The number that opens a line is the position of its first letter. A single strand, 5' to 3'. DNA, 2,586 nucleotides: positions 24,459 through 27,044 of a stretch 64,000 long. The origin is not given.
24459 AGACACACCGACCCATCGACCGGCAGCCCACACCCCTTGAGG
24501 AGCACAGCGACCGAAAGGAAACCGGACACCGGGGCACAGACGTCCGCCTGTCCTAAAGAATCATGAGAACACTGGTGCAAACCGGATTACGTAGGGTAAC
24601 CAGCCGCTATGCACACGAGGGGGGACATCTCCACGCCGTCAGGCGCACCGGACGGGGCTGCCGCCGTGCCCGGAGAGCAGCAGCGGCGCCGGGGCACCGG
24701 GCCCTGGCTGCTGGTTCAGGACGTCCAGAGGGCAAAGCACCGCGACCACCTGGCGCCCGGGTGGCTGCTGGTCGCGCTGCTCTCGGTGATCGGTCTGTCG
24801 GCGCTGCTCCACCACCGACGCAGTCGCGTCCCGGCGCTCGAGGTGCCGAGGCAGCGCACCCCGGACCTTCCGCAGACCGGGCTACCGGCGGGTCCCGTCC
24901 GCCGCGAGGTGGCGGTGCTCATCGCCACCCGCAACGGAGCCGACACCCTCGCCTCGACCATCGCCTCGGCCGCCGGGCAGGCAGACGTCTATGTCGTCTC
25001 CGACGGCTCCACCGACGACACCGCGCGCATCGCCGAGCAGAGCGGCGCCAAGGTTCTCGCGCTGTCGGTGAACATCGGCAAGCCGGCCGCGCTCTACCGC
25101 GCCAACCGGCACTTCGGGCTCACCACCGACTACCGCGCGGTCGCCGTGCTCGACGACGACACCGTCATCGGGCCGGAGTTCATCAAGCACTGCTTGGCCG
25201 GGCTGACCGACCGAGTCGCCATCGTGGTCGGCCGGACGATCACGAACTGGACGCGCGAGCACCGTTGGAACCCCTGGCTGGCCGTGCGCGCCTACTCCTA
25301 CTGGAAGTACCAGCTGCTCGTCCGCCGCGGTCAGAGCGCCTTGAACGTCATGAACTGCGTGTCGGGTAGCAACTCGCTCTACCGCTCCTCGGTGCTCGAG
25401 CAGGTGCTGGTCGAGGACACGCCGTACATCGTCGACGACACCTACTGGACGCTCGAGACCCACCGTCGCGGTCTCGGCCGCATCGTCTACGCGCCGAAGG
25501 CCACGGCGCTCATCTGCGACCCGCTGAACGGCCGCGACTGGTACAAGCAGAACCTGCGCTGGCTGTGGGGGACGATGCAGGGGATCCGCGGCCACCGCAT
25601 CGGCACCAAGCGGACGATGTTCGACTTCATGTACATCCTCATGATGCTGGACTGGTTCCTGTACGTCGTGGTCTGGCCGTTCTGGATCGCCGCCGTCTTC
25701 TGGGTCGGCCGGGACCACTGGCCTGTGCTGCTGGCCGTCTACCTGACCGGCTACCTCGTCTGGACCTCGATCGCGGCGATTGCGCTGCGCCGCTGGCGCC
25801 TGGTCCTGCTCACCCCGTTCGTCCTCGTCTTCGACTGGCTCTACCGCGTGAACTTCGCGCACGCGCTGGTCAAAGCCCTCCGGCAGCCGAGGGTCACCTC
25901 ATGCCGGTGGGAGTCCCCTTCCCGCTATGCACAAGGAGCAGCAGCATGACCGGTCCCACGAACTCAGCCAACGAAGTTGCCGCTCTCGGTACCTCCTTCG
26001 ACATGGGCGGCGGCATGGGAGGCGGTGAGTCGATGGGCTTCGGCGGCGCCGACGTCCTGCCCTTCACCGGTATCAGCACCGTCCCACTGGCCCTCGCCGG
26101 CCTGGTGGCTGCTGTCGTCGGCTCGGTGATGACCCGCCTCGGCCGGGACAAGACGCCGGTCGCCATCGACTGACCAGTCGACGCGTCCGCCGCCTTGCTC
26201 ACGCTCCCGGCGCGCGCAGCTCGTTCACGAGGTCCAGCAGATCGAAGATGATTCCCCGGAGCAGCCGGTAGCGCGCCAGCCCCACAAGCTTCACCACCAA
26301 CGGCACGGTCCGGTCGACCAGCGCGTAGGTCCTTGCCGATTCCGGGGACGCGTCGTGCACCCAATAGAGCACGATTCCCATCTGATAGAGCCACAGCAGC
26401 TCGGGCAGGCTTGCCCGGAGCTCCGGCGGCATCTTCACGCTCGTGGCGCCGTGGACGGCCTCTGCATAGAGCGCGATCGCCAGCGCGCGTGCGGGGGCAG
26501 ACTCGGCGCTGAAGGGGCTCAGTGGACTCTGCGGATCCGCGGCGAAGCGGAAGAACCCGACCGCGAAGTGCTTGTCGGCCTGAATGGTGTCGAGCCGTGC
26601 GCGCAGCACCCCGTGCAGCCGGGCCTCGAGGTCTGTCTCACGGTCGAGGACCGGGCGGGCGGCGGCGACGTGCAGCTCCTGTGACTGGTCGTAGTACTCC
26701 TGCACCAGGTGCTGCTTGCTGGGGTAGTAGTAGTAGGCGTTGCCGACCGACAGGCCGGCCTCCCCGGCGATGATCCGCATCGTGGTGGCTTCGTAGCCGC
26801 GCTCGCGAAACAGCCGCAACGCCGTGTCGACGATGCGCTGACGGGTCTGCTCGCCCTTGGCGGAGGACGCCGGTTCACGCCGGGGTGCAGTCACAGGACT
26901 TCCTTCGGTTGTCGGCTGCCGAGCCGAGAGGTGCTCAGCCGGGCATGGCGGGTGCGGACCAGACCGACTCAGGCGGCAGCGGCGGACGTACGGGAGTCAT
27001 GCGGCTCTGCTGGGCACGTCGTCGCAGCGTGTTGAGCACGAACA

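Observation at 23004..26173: Second GT2 synthase + LPFTG mini-protein module, next to a secreted GH5 glucanase and lacking its own sorting enzyme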

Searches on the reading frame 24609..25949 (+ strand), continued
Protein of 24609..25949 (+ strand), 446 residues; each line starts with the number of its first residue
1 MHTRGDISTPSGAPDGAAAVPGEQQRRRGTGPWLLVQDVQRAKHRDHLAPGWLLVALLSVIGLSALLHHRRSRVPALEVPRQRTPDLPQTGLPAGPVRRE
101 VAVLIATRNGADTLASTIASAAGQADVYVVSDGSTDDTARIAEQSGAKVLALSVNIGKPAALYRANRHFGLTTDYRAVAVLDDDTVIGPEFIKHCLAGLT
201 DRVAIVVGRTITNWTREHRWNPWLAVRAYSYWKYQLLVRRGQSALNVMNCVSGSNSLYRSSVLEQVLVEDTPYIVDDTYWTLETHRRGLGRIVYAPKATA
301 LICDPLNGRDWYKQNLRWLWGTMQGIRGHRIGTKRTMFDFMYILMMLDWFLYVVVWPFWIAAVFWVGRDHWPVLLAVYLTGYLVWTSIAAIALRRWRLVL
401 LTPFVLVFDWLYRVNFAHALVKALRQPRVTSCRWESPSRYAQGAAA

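Call 58: search_protein_families(library=phrogs, proteins=[L086:7670-9253:+, L086:9685-12147:+, L086:1862-2509:+, L086:2509-3183:+, L086:1354-1842:+, L087:998-1828:+, L087:7255-7836:+, L087:9450-9986:+, L087:10010-10504:+, L087:3883-4305:+], max_evalue=0.001)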
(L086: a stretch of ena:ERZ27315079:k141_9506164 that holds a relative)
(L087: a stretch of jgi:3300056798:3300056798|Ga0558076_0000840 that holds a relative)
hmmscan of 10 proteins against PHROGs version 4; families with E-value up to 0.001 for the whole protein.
L086:7670-9253:+ (527 aa): 2 families
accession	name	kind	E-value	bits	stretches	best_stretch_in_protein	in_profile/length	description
phrog_2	-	head and packaging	9.6e-20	71.9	1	53-484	281-595/807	terminase large subunit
phrog_5902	-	unknown function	4.1e-13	50.3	1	18-229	17-238/359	-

L086:9685-12147:+ (820 aa): 0 families

L086:1862-2509:+ (215 aa): 0 families

L086:2509-3183:+ (224 aa): 1 family
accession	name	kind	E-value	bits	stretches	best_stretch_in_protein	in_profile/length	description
phrog_21658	-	other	1.2e-14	55.6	1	26-155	16-155/226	methyltransferase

L086:1354-1842:+ (162 aa): 1 family
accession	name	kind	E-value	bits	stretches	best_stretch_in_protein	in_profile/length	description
phrog_1128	-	moron, auxiliary metabolic gene and host takeover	5.5e-26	92.7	1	7-159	23-167/381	enoyl-CoA hydratase/carnithine racemase-like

L087:998-1828:+ (276 aa): 2 families
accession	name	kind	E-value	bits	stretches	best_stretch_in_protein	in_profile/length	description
phrog_1706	-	DNA, RNA and nucleotide metabolism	5.3e-17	63.2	1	7-273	10-246/293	CRISPR/Cas system associated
phrog_1990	-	DNA, RNA and nucleotide metabolism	1.1e-06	29.3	1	62-271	29-237/290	Cas4-domain exonuclease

L087:7255-7836:+ (193 aa): 6 families
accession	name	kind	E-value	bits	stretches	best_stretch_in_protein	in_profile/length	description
phrog_1223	-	DNA, RNA and nucleotide metabolism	7.6e-20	72.2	2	66-105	80-119/123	nucloid associated Lsr2-like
phrog_6269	-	DNA, RNA and nucleotide metabolism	5.8e-17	63.1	2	14-66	64-116/188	Lsr2-like DNA bridging protein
phrog_31427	-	unknown function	4e-16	60.7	2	73-104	125-156/160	-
phrog_21142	-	DNA, RNA and nucleotide metabolism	4.1e-07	31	0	72-103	151-182/185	nucloid associated Lsr2-like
phrog_3660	-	unknown function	0.00074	20.2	0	75-128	55-104/232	-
phrog_4873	-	DNA, RNA and nucleotide metabolism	0.00079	19.9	0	75-103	265-297/299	Ku-like DNA end binding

L087:9450-9986:+ (178 aa): 1 family
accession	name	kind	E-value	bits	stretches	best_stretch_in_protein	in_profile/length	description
phrog_22529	-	unknown function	0.0002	22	1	109-176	75-146/148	-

L087:10010-10504:+ (164 aa): 4 families
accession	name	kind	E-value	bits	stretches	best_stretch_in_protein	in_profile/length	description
phrog_3301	-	other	1.7e-27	97.4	1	42-164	35-168/169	pyrophosphatase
phrog_9236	-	other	5.9e-16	59.8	2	68-134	17-99/191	pyrophosphatase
phrog_5658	-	other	3.8e-14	53.8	1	78-156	334-405/421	pyrophosphatase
phrog_6945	-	unknown function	1.5e-05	25.6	1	81-157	186-255/270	-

L087:3883-4305:+ (140 aa): 0 families

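Call 66: find_encoding_contigs(protein=P0001, flank=4000, max_places=2)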
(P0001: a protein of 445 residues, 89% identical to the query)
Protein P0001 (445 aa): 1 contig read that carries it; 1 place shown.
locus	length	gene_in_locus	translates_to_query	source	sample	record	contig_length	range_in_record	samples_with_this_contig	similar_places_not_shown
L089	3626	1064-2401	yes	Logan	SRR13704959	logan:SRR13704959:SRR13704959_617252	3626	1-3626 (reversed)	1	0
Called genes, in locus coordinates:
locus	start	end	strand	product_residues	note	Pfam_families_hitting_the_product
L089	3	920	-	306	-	?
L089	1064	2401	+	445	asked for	PF13641:Glyco_tranf_2_3, PF00535:Glycos_transf_2, PF13632:Glyco_trans_2_3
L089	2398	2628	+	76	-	-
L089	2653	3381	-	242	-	PF00440:TetR_N, PF17931:TetR_C_23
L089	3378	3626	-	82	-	?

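Call 67: find_encoding_contigs(protein=P0003, flank=4000, max_places=2)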
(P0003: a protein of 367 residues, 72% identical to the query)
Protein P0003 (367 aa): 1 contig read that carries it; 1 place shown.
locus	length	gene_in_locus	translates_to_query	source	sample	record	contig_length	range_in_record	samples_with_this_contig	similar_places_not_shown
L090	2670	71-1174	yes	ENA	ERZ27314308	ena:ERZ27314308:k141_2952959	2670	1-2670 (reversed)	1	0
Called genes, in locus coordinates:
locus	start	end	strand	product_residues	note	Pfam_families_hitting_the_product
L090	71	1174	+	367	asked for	PF00535:Glycos_transf_2, PF13641:Glyco_tranf_2_3, PF13632:Glyco_trans_2_3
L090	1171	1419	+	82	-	-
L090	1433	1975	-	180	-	PF04264:YceI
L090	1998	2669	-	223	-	?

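Call 78: search_protein_families(library=pfam, proteins=[L024:7065-7745:-, L038:5445-6296:+, L055:19-780:+, L042:4910-5476:-, L058:975-1967:+, L032:7181-7849:+, P0056], max_evalue=0.01)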
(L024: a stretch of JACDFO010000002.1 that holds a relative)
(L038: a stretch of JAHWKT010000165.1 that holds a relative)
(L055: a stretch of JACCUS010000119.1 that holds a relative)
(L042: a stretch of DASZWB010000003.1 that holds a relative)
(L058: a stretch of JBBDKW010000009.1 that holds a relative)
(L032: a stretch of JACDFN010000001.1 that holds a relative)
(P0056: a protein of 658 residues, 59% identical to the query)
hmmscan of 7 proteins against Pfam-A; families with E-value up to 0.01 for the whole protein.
L024:7065-7745:- (226 aa): 1 family
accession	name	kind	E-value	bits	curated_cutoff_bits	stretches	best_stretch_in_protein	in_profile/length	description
PF04203.18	Sortase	-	4.8e-26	91.4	26.6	1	82-216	1-124/125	Sortase domain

L038:5445-6296:+ (283 aa): 1 family
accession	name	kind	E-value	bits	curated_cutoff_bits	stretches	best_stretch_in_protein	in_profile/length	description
PF04203.18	Sortase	-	7.7e-31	106.9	26.6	1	147-264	10-125/125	Sortase domain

L055:19-780:+ (253 aa): 1 family
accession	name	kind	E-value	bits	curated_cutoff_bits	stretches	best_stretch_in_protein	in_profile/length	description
PF04203.18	Sortase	-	2.4e-25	89.1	26.6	1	1-103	21-124/125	Sortase domain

L042:4910-5476:- (188 aa): 1 family
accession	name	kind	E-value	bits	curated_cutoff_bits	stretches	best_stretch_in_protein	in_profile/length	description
PF04203.18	Sortase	-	1e-19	70.9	26.6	1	59-172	1-110/125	Sortase domain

L058:975-1967:+ (330 aa): 1 family
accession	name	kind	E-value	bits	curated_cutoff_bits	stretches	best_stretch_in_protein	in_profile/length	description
PF04203.18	Sortase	-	7.8e-20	71.3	26.6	1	179-318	1-125/125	Sortase domain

L032:7181-7849:+ (222 aa): 1 family
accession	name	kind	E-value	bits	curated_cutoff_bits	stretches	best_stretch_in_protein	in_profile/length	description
PF04203.18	Sortase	-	5.5e-17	62.1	26.6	1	88-206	1-117/125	Sortase domain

P0056 (658 aa): 3 families
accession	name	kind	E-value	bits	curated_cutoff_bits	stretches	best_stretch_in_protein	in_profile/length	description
PF13641.12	Glyco_tranf_2_3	-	4.8e-16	59.9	27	1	317-537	2-229/230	Glycosyltransferase like family 2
PF13632.12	Glyco_trans_2_3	-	6e-14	52.7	27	1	396-580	3-175/198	Glycosyl transferase family group 2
PF00535.33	Glycos_transf_2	-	1.5e-13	51.5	23.3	1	328-483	10-167/168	Glycosyl transferase family 2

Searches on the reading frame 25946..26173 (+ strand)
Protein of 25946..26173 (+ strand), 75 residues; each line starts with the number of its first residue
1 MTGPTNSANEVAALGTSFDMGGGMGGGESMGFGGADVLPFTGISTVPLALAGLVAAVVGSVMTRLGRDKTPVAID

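Call 6: search_protein_families(library=ncbifam, proteins=[window:25946-26173:+], max_evalue=0.01)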
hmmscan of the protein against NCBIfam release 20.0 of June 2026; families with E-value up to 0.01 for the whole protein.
window:25946-26173:+ (75 aa): 0 families

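Call 7: search_protein_families(library=pfam, proteins=[window:25946-26173:+], max_evalue=0.01)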
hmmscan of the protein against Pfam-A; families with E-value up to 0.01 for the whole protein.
window:25946-26173:+ (75 aa): 0 families

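Call 10: search_protein_families(library=ncbifam, proteins=[window:25946-26173:+], max_evalue=10)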
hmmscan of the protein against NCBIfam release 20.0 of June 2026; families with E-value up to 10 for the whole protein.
window:25946-26173:+ (75 aa): 0 families

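Call 12: find_homologous_proteins(query=window:25946-26173:+, max_evalue=0.01)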
Query window:25946-26173:+ (75 aa): 11 proteins with E <= 0.01 among 34 candidates.
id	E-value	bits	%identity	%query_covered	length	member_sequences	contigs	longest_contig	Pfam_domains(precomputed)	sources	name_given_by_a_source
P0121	1.8e-38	147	100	100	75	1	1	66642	-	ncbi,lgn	-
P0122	5.1e-34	133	94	100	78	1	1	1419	-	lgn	-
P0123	3.1e-33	130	91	100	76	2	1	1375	-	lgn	-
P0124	1.4e-30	122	83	100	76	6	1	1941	-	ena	-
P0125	4.2e-28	114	73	99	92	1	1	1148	-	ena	-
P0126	2.9e-25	105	73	100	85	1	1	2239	-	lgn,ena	-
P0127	3.9e-17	79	91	47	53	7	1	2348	-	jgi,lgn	jgi:VIT1/CCC1 family predicted Fe2+/Mn2+ transporter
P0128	3.0e-16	77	66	93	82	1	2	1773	-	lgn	-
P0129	1.9e-12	65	96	37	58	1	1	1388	-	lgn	-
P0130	4.9e-11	60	93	37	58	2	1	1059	-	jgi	jgi:hypothetical protein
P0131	1.8e-7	49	65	53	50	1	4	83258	-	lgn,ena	-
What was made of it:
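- Checked: Eleven protein clusters are homologous (call 12).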

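Call 40: list_cluster_members(proteins=[window:25946-26173:+, window:24609-25949:+, window:23004-24491:-, window:42415-43002:+, window:42995-44707:+, window:42197-42418:+])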
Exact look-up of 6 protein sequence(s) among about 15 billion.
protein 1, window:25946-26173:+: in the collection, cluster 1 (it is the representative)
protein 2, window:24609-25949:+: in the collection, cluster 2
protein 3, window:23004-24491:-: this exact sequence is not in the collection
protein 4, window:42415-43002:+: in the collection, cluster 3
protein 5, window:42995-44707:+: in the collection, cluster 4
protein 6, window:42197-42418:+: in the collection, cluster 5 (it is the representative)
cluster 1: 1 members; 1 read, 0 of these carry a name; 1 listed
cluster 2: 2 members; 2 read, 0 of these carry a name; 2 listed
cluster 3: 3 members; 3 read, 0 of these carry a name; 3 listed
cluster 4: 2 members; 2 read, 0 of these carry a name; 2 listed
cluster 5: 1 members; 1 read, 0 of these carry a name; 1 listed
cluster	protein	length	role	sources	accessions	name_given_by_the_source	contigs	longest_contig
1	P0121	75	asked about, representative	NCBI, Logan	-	-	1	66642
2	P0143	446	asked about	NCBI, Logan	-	-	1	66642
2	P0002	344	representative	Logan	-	-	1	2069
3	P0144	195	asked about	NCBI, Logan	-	-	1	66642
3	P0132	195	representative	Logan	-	-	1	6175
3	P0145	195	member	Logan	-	-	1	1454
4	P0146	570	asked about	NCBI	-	-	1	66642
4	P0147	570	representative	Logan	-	-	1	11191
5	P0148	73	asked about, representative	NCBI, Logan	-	-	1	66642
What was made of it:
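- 25946..26173 (+): Mini-protein A (75 aa): acidic Gly/Met-rich head with no K/R, then the sorting-signal-like tail. Already called as a gene in a public record (call 40).
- Checked: The exact 75-aa and 73-aa products are already called as genes in a public NCBI record (call 40).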

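Call 75: search_protein_families(library=pfam, alignment_id=A3, max_evalue=1)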
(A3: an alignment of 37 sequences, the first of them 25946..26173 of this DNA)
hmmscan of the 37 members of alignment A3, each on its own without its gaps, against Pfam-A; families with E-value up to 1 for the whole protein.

A. member 1, window:25946-26173:+ (75 aa): 0 families

B. families by the number of members that match (of 37 scanned): 16 families
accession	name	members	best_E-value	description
PF00746.26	Gram_pos_anchor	13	6.7e-06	LPXTG cell wall anchor motif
PF11384.13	DUF3188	4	0.00051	Protein of unknown function (DUF3188)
PF19409.5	Thiopep_pre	2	0.16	Thiopeptide-type bacteriocin precursor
PF09925.14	DUF2157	1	0.0015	Predicted membrane protein (DUF2157)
PF19706.4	DUF6203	1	0.0048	Family of unknown function (DUF6203)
PF23021.3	6TM_2nd_PGAP2IP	1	0.014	PGAP2IP, second transmembrane domain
PF20176.3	DUF6541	1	0.027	Family of unknown function (DUF6541)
PF13314.11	DUF4083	1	0.058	Domain of unknown function (DUF4083)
PF03471.22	CorC_HlyC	1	0.066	Transporter associated domain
PF09163.16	Form-deh_trans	1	0.087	Formate dehydrogenase N, transmembrane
PF14984.11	CD24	1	0.11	CD24 protein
PF19978.4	Inovirus_G7P_2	1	0.14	Tail virion protein G7P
PF17624.7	US30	1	0.21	Family of unknown function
PF04961.17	FTCD_C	1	0.23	Formiminotransferase-cyclodeaminase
PF19747.4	DUF6234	1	0.26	Family of unknown function (DUF6234)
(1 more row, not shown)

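Call 76: search_protein_families(library=ncbifam, alignment_id=A3, max_evalue=1)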
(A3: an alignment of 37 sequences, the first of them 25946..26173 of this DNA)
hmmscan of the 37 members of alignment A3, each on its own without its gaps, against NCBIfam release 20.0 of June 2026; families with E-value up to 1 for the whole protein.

A. member 1, window:25946-26173:+ (75 aa): 0 families

B. families by the number of members that match (of 37 scanned): 29 families (the first 25 are shown)
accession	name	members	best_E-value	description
TIGR01167.1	LPXTG_anchor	18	3.3e-05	LPXTG cell wall anchor domain-containing protein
NF058582.1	Microco_LAVTG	7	9.8e-06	LAVTG motif-containing sortase-dependent surface protein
NF033902.0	iso_D2_wall_anc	7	0.006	SpaH/EbpB family LPXTG-anchored major pilin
NF053819.1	EF0750_LPXTG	5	0.037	EF2685/EF0750 family sortase-dependent surface protein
NF041528.1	strep_LAETG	3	0.0079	LAETG motif-containing sortase-dependent surface protein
NF033846.1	Rumino_NPXTG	3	0.008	NPXTG-anchored protein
NF058583.1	LAXTG_small_WW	1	0.00019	LAXTG motif-containing small protein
NF006933.0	PRK09418.1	1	0.0085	bifunctional 2',3'-cyclic-nucleotide 2'-phosphodiesterase/3'-nucleotidase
NF038009.1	TatB_1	1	0.013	twin-arginine translocation system-associated protein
TIGR01982.1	UbiB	1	0.021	2-polyprenylphenol 6-hydroxylase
NF051874.1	PVV_CTERM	1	0.028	PVV-CTERM domain-containing choice-of-anchor G protein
NF058670.1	sorting_LPXTATN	1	0.035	LPxTATN C-terminal sorting signal domain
NF041527.1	SCO1860_LAETG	1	0.046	SCO1860 family LAETG-anchored protein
NF009931.0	PRK13394.1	1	0.062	3-hydroxybutyrate dehydrogenase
TIGR04383.1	acidic_w_LPXTA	1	0.074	processed acidic surface protein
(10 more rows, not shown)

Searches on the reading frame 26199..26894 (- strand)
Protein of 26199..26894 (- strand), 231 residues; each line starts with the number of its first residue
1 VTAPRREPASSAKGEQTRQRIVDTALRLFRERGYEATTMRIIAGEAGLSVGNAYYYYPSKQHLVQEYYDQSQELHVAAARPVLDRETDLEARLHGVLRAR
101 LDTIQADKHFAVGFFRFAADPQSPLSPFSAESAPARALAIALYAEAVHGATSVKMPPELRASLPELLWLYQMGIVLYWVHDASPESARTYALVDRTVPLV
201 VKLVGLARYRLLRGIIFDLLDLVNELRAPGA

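Call 6: search_protein_families(library=ncbifam, proteins=[window:26199-26894:-], max_evalue=0.01)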
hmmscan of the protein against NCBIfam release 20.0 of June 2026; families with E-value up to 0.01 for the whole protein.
window:26199-26894:- (231 aa): 23 families
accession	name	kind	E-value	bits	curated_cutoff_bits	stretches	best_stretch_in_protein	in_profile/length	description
NF033703.1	transcr_KstR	equivalog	1.7e-12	47.3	280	1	12-111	3-102/185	cholesterol catabolism transcriptional regulator KstR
NF041196.1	ScbR_bind_reg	equivalog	6.1e-12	46.1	150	1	14-108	4-98/191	ScbR family autoregulator-binding transcription factor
TIGR03384.1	betaine_BetI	equivalog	1.6e-11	44.2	201.3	1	17-119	9-111/189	choline-binding transcriptional repressor BetI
NF037937.1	septum_RefZ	equivalog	1.6e-09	37.9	180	1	18-70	1-53/195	forespore capture DNA-binding protein RefZ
NF053731.1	TransRegFasRMycb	equivalog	2e-09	37.5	330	1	15-109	10-104/199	HTH-type transcriptional activator FasR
NF007949.0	PRK10668.1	equivalog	3.2e-09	36.6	271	1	13-72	8-67/216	multidrug efflux transporter transcriptional repressor AcrR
NF053516.1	TranRepPrsAVib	equivalog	4.9e-09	36.3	300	1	14-76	4-66/208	TetR family transcriptional repressor PsrA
NF001978.0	PRK00767.1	equivalog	6e-09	36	118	1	18-116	11-110/197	transcriptional regulator BetI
TIGR03968.1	mycofact_TetR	equivalog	6.8e-09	35.6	224.9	1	15-86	8-75/190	mycofactocin system transcriptional regulator MftR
NF053878.1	FATransRegFadRBac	equivalog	2.6e-08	33.9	200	1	19-112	6-99/190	fatty acid metabolism transcriptional regulator FadR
TIGR03613.1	RutR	equivalog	4.4e-08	33.2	368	1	14-91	6-83/202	pyrimidine utilization regulatory protein R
NF007430.0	PRK09975.1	equivalog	5.2e-08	32.3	274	1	13-74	8-69/220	acrEF/envCD operon transcriptional regulator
NF011584.0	PRK15008.1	equivalog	8e-07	29.1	230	1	10-82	16-84/212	HTH-type transcriptional regulator RutR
NF008587.1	PRK11552.1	equivalog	9e-07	28.8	365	1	12-64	3-54/213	transcriptional regulator CecR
NF051852.1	efflux_TF_MtrR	exception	2.8e-06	27.3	280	1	14-107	8-102/205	multidrug efflux system transcriptional repressor MtrR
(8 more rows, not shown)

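Call 7: search_protein_families(library=pfam, proteins=[window:26199-26894:-], max_evalue=0.01)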
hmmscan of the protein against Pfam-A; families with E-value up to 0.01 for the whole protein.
window:26199-26894:- (231 aa): 2 families
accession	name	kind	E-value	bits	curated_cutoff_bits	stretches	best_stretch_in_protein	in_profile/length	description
PF17931.6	TetR_C_23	-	9.7e-23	81.2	29.1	1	92-211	1-116/127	Tetracyclin repressor-like, C-terminal domain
PF00440.29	TetR_N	-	1.7e-15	57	24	1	21-66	1-46/47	Bacterial regulatory proteins, tetR family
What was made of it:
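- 26199..26894 (-): TetR-family regulator, convergent with the mini-ORF (25-nt gap). Synteny partner only in close relatives. PF00440 and PF17931 (call 7).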
